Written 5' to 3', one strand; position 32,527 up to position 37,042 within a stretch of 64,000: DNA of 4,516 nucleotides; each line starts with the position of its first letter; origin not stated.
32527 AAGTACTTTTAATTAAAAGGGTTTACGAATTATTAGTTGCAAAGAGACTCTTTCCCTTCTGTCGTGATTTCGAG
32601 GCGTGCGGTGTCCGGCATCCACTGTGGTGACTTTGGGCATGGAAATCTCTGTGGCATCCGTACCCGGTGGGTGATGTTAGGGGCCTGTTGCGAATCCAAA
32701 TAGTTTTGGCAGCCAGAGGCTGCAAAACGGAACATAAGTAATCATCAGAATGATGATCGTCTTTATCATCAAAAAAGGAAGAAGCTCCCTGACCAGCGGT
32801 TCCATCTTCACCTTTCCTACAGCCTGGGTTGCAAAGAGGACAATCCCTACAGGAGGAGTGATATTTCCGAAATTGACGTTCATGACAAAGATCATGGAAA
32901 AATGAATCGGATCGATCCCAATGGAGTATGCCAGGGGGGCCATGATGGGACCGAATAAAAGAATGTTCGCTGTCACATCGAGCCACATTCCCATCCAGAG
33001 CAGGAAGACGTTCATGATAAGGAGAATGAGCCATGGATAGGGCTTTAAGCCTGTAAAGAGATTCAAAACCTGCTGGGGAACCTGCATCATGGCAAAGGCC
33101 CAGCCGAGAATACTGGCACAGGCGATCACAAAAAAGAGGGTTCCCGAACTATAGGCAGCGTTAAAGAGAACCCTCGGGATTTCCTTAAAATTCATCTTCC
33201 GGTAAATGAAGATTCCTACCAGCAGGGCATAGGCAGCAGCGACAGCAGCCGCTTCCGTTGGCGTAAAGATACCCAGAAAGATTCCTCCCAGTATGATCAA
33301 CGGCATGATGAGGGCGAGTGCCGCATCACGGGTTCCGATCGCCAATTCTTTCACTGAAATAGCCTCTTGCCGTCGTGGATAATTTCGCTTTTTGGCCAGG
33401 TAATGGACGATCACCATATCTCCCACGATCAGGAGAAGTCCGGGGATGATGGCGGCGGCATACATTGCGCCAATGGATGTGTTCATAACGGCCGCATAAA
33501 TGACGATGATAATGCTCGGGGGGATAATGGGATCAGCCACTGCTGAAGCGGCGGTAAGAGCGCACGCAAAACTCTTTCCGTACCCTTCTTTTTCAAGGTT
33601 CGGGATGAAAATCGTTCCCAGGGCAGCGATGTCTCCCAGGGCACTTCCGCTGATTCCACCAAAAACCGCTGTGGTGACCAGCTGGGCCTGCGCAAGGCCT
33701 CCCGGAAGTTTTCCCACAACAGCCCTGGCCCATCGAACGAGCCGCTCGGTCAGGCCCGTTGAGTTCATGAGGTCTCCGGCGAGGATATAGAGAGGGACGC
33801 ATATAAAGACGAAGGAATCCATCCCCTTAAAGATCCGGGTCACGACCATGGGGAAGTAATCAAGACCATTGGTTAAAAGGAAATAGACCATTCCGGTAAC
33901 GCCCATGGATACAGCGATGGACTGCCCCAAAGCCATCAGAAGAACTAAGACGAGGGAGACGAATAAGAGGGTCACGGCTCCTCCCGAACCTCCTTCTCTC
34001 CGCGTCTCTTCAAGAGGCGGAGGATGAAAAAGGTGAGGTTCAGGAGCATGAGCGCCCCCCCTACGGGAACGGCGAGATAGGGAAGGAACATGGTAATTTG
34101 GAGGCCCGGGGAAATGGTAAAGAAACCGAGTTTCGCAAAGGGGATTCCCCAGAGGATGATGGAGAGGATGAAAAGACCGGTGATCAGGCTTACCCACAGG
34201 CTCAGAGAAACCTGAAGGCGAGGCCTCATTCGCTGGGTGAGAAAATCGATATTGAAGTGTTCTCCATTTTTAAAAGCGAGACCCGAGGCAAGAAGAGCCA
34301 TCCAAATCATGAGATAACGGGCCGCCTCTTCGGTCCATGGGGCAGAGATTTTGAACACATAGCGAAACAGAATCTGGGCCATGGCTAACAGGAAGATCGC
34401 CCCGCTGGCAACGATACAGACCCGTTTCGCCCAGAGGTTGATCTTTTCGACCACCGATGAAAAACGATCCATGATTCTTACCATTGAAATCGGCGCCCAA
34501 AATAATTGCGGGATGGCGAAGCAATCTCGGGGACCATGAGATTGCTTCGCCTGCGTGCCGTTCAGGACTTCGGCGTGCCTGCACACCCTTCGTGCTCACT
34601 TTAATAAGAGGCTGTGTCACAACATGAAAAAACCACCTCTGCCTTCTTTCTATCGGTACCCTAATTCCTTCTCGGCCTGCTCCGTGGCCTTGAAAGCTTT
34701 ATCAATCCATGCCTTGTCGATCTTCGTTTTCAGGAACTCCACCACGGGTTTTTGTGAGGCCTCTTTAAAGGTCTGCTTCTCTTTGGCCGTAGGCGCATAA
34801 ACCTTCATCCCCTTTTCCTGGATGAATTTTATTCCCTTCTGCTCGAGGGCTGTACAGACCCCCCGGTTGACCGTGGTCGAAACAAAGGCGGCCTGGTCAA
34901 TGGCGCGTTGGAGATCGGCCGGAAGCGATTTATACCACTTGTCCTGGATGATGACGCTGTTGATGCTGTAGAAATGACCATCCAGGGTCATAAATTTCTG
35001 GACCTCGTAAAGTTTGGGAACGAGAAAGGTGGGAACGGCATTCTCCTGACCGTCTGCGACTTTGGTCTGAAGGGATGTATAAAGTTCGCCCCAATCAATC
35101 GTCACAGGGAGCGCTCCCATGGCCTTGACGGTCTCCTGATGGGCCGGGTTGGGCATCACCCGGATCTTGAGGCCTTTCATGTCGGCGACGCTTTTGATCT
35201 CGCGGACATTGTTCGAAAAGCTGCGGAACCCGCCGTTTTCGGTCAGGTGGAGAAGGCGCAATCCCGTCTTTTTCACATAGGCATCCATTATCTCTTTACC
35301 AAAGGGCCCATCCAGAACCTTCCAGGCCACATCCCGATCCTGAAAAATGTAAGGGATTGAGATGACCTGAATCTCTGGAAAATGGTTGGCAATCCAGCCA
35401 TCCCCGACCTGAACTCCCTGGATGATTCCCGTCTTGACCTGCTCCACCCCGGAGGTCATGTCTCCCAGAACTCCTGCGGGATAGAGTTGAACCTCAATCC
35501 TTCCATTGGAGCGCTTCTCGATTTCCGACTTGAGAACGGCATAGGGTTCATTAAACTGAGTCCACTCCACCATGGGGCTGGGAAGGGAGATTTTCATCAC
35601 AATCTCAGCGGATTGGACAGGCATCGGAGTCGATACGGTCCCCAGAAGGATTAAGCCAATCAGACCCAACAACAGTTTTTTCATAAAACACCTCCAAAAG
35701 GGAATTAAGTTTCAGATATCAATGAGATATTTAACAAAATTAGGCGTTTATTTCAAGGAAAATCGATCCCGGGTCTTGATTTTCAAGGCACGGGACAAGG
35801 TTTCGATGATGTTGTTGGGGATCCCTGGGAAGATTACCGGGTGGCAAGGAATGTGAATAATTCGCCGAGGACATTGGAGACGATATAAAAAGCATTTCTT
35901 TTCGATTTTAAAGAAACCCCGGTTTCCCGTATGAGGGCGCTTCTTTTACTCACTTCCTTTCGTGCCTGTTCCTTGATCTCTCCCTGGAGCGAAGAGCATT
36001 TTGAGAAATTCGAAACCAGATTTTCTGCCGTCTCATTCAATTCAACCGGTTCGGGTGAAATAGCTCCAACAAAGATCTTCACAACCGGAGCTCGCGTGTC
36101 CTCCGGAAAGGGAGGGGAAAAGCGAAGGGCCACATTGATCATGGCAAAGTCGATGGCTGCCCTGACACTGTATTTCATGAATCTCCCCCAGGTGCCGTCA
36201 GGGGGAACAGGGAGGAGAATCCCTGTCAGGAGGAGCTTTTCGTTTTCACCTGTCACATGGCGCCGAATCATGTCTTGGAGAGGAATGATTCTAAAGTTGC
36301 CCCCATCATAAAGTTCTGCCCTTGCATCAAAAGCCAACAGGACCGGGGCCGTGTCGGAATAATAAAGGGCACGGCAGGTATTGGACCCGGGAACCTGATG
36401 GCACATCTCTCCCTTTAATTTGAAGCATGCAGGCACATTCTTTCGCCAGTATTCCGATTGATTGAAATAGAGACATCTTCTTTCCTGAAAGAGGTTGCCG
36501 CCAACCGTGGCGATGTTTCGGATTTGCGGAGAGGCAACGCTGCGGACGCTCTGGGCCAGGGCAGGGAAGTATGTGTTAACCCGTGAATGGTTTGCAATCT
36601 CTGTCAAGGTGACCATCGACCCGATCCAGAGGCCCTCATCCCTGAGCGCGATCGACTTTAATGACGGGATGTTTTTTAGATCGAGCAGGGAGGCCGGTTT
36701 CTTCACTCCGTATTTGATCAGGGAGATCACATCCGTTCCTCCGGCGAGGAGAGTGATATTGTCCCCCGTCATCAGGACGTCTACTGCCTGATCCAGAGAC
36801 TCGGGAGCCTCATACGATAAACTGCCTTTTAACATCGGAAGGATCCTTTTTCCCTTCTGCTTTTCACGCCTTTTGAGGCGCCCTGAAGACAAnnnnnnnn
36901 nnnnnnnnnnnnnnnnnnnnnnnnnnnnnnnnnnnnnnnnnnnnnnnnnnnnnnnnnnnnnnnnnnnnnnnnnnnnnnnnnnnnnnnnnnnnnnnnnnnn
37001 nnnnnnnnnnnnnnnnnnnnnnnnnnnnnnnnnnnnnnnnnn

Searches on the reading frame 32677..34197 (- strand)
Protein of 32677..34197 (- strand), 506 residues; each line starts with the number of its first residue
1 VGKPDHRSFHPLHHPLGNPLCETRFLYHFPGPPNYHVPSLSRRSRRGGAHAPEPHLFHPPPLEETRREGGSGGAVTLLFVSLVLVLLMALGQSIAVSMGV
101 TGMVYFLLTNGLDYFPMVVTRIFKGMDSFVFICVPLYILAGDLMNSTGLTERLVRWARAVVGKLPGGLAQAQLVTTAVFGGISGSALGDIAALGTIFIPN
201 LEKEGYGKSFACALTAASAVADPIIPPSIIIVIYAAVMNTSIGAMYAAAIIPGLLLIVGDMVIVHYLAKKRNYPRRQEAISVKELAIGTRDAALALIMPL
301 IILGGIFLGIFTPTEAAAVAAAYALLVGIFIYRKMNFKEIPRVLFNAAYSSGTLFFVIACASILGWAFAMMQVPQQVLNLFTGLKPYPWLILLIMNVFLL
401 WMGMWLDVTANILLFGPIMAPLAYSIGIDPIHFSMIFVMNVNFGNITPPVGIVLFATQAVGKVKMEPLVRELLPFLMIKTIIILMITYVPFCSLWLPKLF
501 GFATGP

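Call 76: search_protein_families(library=pfam, proteins=[window:32677-34197:-])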
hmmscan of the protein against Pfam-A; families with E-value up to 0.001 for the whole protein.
window:32677-34197:- (506 aa): 1 family
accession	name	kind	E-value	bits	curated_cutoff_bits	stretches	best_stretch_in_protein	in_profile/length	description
PF06808.19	DctM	-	2.8e-114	382.6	23.8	1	83-490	3-411/413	Tripartite ATP-independent periplasmic transporter, DctM component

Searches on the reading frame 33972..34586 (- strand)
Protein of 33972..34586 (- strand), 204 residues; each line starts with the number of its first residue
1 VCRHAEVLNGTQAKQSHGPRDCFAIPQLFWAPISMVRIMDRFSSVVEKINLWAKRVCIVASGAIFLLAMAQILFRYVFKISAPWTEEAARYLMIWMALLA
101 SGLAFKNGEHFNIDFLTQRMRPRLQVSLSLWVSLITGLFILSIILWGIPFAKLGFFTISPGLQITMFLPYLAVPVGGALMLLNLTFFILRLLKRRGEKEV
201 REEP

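Call 86: search_protein_families(library=pfam, proteins=[window:33972-34586:-], max_evalue=0.0001)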
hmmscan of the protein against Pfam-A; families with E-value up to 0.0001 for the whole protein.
window:33972-34586:- (204 aa): 1 family
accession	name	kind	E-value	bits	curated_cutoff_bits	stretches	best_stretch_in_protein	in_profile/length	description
PF04290.18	DctQ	-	1.5e-29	103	28.3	1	64-193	1-131/132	Tripartite ATP-independent periplasmic transporters, DctQ component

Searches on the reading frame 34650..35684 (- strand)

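Call 76: search_protein_families(library=pfam, proteins=[window:34650-35684:-])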
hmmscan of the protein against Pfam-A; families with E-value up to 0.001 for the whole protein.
window:34650-35684:- (344 aa): 1 family
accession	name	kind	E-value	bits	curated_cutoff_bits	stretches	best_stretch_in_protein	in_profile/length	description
PF03480.18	DctP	-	2.7e-78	263.6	23.4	1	50-316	17-281/286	Bacterial extracellular solute-binding protein, family 7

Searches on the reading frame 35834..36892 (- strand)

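Call 76: search_protein_families(library=pfam, proteins=[window:35834-36892:-])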
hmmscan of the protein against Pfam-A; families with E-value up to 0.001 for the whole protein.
window:35834-36892:- (352 aa): 1 family
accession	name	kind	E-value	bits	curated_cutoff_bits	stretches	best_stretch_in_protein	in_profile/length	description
PF00941.27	FAD_binding_5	-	3.2e-38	131.7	27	1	25-229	3-169/170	FAD binding domain in molybdopterin dehydrogenase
